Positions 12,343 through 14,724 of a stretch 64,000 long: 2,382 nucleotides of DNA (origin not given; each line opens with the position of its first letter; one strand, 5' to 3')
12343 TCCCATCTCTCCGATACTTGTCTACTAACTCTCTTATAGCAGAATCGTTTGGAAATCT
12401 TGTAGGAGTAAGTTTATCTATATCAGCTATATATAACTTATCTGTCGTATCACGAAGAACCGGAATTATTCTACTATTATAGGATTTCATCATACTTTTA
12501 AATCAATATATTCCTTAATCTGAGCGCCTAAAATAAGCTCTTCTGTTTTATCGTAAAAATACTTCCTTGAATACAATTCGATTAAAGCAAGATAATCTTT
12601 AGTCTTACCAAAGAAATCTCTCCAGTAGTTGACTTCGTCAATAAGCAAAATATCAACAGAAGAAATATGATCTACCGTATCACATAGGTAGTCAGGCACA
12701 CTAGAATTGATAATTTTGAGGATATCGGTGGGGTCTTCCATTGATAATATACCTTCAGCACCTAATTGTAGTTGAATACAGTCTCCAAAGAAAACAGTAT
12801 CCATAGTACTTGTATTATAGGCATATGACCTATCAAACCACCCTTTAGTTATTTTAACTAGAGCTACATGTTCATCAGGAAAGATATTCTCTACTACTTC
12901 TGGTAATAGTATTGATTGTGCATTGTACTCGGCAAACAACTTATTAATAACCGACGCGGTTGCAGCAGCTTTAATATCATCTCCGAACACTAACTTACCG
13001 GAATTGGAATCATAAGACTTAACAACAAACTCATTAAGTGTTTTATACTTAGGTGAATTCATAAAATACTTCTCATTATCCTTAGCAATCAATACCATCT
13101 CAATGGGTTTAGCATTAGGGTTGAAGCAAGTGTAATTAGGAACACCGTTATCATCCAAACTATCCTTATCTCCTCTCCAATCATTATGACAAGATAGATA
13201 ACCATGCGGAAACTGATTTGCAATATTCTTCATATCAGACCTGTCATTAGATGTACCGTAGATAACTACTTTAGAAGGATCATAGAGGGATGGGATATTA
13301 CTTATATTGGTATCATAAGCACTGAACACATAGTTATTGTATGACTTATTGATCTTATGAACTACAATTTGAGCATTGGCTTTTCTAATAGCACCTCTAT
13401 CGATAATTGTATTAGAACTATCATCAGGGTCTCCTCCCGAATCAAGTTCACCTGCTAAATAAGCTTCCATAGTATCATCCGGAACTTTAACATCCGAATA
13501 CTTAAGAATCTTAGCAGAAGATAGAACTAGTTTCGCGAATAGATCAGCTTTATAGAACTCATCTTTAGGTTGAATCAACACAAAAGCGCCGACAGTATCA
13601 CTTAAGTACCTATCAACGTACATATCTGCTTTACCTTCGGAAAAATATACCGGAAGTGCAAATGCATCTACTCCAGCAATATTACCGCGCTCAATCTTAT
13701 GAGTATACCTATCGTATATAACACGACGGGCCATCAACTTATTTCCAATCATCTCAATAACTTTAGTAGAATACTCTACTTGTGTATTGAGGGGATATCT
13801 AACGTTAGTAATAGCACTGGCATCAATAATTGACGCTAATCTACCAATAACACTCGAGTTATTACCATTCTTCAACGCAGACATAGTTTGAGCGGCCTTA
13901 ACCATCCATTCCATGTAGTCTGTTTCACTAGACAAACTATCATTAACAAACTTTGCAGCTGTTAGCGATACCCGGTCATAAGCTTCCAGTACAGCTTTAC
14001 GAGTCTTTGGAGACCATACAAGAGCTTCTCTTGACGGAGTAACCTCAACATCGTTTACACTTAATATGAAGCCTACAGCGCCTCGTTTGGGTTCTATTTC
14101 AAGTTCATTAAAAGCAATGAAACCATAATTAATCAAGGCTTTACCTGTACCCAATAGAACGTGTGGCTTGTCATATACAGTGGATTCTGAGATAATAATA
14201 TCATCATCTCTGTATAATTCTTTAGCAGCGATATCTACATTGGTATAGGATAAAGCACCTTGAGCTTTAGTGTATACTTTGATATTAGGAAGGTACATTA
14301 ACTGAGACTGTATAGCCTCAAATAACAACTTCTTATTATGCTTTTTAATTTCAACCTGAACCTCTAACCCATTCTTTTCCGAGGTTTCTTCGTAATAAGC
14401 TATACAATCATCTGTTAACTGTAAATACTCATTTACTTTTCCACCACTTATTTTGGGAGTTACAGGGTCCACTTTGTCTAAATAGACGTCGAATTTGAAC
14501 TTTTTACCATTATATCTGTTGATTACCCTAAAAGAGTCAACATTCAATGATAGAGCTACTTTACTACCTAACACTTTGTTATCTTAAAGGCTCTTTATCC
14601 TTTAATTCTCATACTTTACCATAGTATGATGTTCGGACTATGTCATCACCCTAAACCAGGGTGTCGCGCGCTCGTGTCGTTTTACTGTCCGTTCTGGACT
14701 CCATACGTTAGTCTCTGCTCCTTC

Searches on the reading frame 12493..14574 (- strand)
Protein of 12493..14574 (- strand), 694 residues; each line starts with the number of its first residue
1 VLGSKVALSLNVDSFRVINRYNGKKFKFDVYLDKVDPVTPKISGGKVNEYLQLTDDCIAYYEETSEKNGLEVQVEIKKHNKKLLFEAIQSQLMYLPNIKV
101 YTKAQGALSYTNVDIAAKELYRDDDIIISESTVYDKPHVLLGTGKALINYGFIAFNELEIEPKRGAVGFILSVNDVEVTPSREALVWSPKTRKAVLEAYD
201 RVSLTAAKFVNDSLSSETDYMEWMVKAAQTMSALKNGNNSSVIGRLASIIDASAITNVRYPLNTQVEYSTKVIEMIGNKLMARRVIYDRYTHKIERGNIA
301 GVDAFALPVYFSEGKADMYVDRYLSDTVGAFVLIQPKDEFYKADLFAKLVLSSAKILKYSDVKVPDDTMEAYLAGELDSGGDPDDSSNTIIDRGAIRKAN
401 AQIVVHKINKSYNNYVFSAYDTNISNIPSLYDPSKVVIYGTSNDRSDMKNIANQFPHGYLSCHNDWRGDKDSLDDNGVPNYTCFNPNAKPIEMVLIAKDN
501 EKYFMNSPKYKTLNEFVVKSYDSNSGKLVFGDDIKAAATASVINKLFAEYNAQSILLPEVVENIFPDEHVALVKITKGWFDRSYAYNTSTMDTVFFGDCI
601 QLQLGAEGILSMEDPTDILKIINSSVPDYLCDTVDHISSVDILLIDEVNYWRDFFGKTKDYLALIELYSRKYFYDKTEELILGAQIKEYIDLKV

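Call 72: search_protein_families(library=phrogs, proteins=[window:12493-14574:-], max_evalue=0.00001)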
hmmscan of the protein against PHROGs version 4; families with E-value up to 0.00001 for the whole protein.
window:12493-14574:- (694 aa): 2 families
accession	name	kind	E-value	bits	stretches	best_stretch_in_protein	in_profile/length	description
phrog_612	-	lysis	4.4e-09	37.1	1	2-527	117-537/725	RIIA lysis inhibitor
phrog_3661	-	lysis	5.8e-08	32.7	1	2-207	196-392/917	RIIA lysis inhibitor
